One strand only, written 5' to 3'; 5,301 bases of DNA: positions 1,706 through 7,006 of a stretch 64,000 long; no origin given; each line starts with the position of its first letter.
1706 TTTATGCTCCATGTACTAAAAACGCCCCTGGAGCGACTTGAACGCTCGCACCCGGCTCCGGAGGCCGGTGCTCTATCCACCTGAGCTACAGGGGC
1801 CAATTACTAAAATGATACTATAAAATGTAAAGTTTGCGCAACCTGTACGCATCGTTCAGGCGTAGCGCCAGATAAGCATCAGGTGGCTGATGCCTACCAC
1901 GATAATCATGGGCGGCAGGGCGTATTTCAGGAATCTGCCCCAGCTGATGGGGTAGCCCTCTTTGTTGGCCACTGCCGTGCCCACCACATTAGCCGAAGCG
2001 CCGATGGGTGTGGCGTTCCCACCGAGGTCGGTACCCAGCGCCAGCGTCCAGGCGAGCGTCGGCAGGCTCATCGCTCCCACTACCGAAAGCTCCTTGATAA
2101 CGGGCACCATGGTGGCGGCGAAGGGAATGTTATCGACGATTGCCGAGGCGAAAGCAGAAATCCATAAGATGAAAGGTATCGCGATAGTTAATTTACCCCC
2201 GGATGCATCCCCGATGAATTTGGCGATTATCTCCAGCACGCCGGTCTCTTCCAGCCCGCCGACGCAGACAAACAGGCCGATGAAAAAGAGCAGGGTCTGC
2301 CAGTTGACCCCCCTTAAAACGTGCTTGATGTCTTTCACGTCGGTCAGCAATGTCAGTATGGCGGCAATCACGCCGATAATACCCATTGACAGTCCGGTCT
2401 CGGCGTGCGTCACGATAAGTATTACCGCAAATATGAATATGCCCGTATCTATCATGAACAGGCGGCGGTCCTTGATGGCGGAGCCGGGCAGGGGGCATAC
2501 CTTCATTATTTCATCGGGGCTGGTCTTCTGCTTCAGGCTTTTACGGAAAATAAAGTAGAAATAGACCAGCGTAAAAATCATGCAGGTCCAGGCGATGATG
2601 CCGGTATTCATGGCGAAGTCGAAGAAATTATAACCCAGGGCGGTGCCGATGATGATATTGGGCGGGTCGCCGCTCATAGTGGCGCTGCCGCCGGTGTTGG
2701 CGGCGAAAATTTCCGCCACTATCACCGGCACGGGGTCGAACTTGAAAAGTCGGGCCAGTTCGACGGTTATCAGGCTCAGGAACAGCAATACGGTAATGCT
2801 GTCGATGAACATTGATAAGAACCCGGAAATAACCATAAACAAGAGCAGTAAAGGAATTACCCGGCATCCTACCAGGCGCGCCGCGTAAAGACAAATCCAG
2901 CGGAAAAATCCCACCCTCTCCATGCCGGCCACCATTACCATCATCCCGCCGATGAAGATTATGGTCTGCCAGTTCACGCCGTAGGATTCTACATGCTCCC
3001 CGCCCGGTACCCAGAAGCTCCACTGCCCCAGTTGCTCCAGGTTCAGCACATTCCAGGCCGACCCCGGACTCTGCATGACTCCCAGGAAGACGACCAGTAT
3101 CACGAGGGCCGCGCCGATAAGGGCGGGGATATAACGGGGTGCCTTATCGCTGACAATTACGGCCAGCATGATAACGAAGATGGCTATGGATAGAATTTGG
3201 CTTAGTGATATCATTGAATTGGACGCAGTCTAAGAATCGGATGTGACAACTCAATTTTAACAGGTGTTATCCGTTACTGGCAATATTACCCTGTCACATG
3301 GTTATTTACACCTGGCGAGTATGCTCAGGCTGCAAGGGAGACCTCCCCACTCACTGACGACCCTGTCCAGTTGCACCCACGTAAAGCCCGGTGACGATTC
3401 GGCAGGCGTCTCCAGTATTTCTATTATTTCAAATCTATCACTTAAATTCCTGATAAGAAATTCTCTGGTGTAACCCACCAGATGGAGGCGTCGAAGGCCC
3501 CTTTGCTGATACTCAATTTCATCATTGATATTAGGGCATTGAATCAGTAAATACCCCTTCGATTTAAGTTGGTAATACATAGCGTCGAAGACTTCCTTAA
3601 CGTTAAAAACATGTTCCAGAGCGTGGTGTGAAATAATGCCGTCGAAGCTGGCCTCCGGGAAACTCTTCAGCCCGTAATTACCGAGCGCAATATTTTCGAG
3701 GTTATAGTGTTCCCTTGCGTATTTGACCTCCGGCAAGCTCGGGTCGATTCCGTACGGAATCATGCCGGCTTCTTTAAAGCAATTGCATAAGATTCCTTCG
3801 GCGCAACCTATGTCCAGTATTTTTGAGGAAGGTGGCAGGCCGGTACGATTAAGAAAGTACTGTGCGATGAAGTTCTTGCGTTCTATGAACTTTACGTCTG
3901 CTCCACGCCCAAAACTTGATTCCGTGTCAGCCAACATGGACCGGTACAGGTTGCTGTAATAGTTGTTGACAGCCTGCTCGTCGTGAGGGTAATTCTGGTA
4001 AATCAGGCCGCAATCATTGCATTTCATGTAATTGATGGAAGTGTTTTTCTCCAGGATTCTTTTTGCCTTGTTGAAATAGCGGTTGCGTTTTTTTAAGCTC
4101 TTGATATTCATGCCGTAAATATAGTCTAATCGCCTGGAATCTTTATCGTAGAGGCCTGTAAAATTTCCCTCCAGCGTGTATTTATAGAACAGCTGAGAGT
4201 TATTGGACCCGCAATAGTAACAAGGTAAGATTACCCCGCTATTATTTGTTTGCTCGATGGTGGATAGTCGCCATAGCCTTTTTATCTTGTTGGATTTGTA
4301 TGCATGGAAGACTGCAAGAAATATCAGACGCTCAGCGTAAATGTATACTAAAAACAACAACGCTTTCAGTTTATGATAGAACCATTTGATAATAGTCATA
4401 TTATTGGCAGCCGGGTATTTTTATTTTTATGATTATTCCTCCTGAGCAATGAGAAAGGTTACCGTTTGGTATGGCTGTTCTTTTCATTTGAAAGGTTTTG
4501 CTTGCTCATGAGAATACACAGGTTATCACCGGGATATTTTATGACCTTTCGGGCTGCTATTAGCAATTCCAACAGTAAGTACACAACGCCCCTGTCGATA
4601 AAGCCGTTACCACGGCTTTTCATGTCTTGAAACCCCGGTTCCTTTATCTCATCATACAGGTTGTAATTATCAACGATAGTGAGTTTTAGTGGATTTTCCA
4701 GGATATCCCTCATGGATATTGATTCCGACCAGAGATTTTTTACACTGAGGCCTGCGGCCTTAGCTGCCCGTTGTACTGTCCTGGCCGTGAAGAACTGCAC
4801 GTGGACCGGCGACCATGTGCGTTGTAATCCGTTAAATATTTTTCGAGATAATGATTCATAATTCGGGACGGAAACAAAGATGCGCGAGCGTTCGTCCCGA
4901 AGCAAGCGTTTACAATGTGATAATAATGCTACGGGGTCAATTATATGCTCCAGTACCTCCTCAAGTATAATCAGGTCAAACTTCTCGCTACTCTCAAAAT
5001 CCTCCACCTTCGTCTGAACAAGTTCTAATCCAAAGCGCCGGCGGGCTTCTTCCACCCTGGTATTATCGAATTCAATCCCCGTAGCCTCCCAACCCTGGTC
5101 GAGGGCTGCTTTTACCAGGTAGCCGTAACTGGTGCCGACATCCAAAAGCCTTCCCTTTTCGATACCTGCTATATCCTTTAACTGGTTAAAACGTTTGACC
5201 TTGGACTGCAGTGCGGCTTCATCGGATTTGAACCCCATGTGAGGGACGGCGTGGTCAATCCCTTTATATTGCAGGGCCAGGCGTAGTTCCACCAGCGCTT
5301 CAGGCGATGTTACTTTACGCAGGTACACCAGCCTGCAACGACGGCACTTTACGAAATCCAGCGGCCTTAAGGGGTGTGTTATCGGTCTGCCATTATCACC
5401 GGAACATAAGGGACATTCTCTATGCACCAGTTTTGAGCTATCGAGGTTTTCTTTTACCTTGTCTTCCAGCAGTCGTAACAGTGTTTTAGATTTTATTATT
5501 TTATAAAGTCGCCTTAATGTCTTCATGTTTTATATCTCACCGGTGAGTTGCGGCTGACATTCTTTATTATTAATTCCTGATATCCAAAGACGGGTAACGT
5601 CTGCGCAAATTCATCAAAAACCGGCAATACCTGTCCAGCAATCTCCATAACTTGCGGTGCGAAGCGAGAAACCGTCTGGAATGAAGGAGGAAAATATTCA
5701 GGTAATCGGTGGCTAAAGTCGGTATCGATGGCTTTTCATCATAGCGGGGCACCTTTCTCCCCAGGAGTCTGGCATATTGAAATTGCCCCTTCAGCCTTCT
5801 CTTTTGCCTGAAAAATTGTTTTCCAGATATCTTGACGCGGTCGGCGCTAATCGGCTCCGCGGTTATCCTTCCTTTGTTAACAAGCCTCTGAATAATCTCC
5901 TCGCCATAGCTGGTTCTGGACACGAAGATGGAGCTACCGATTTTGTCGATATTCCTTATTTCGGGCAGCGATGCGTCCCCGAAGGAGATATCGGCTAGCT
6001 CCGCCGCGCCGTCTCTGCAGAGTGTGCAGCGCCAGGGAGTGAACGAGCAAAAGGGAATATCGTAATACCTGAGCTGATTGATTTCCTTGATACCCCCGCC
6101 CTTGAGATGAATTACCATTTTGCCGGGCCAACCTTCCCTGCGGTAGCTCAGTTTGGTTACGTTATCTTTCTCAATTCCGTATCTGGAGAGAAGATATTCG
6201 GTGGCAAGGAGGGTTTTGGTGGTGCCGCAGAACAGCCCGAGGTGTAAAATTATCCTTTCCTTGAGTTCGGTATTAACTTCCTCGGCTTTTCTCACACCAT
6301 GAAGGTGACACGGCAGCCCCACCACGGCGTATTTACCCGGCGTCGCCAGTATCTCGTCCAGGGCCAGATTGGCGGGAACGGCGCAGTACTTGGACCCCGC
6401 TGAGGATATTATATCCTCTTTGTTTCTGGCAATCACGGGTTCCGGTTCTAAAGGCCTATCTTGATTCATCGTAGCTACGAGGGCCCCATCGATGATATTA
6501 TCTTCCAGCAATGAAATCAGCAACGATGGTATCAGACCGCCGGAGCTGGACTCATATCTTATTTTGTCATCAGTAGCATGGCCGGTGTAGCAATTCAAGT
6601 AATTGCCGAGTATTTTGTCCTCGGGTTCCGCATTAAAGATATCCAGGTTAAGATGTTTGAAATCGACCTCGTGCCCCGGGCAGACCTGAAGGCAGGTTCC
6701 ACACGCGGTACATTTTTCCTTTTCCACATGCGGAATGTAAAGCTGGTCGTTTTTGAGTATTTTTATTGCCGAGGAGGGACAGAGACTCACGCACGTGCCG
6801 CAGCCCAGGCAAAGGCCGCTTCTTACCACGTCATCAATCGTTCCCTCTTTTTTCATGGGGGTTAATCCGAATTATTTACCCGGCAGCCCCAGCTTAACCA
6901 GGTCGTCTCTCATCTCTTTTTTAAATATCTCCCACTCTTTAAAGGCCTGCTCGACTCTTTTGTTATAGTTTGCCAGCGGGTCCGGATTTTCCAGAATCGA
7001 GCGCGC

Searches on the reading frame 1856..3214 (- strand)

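Call 41: search_protein_families(library=pfam, proteins=[window:1856-3214:-], max_evalue=0.00001)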
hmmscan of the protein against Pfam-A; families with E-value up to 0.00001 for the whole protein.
window:1856-3214:- (452 aa): 3 families
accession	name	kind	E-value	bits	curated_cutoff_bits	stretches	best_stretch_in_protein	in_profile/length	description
PF03600.22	CitMHS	-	5.6e-79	266.1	31.9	1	18-394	2-336/336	Citrate transporter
PF02040.21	ArsB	-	9.3e-22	78.4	22.2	1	78-434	48-406/423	Arsenical pump membrane protein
PF00939.25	Na_sulph_symp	-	1.1e-11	44.9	27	1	197-411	218-431/472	Sodium:sulfate symporter transmembrane region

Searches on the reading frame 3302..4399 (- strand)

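Call 41: search_protein_families(library=pfam, proteins=[window:3302-4399:-], max_evalue=0.00001)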
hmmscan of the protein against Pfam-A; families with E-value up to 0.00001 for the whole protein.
window:3302-4399:- (365 aa): 5 families
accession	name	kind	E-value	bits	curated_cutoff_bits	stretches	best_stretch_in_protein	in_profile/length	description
PF13489.12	Methyltransf_23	-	6.7e-15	55.6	27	1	183-298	13-126/164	Methyltransferase domain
PF08241.18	Methyltransf_11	-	1.2e-14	55.1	21.2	1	195-286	1-95/95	Methyltransferase domain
PF13847.12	Methyltransf_31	-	1.8e-10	41.1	27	1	192-295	5-118/145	Methyltransferase domain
PF13649.12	Methyltransf_25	-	3.6e-09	37.6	27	1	194-282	1-97/97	Methyltransferase domain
PF08242.18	Methyltransf_12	-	1.8e-06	29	30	1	195-284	1-98/98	Methyltransferase domain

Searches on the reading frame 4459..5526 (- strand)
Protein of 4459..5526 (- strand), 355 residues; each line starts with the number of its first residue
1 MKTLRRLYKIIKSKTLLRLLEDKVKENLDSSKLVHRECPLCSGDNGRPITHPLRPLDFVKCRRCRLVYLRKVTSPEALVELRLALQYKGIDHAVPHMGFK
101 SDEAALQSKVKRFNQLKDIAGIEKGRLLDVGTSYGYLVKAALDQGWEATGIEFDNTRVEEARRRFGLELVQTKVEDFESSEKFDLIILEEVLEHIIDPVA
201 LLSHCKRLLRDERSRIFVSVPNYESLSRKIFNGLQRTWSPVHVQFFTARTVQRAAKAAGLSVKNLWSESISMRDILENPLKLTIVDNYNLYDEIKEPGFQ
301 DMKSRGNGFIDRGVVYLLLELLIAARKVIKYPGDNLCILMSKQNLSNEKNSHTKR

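Call 41: search_protein_families(library=pfam, proteins=[window:4459-5526:-], max_evalue=0.00001)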
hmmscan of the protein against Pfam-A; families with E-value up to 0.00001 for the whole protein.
window:4459-5526:- (355 aa): 5 families
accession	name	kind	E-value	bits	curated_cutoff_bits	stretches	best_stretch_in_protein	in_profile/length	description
PF13489.12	Methyltransf_23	-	2.3e-20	73.4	27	1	121-262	20-161/164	Methyltransferase domain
PF08241.18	Methyltransf_11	-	7.2e-12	46.2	21.2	1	128-211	1-89/95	Methyltransferase domain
PF08242.18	Methyltransf_12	-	3.9e-11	44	30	1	128-211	1-94/98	Methyltransferase domain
PF13649.12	Methyltransf_25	-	3.1e-10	41.1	27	1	128-211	2-95/97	Methyltransferase domain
PF13847.12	Methyltransf_31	-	1.3e-08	35.1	27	1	125-219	5-110/145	Methyltransferase domain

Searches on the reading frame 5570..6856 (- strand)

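Call 41: search_protein_families(library=pfam, proteins=[window:5570-6856:-], max_evalue=0.00001)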
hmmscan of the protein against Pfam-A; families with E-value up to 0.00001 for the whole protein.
window:5570-6856:- (428 aa): 10 families
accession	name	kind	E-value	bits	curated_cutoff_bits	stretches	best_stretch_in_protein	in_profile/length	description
PF04432.18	FrhB_FdhB_C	-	4.3e-33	114.8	23.3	1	175-337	3-148/150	Coenzyme F420 hydrogenase/dehydrogenase, beta subunit C terminus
PF04422.18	FrhB_FdhB_N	-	1.2e-22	80.2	22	1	89-166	1-77/78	Coenzyme F420 hydrogenase/dehydrogenase, beta subunit N-term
PF14697.11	Fer4_21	-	8.1e-10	39.1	35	1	13-60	5-52/59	4Fe-4S dicluster domain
PF13237.11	Fer4_10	-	3.8e-09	36.8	25.5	1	13-60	6-53/53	4Fe-4S dicluster domain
PF12838.12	Fer4_7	-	7.6e-09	36.3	27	1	16-60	2-49/52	4Fe-4S dicluster domain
PF00037.32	Fer4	-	7.8e-09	35.4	21.1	0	12-32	4-24/24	4Fe-4S binding domain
PF13187.11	Fer4_9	-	1e-08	35.5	27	1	16-61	2-49/52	4Fe-4S dicluster domain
PF12797.12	Fer4_2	-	2.2e-08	34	24.5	0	41-60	2-21/22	4Fe-4S binding domain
PF12837.12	Fer4_6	-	9.5e-08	32.1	25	0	41-60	1-20/24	4Fe-4S binding domain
PF25160.1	LdpA_Fe-S-bd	-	1.2e-06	28.7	27.6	0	11-33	23-45/49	LdpA Fe-S cluster-binding domain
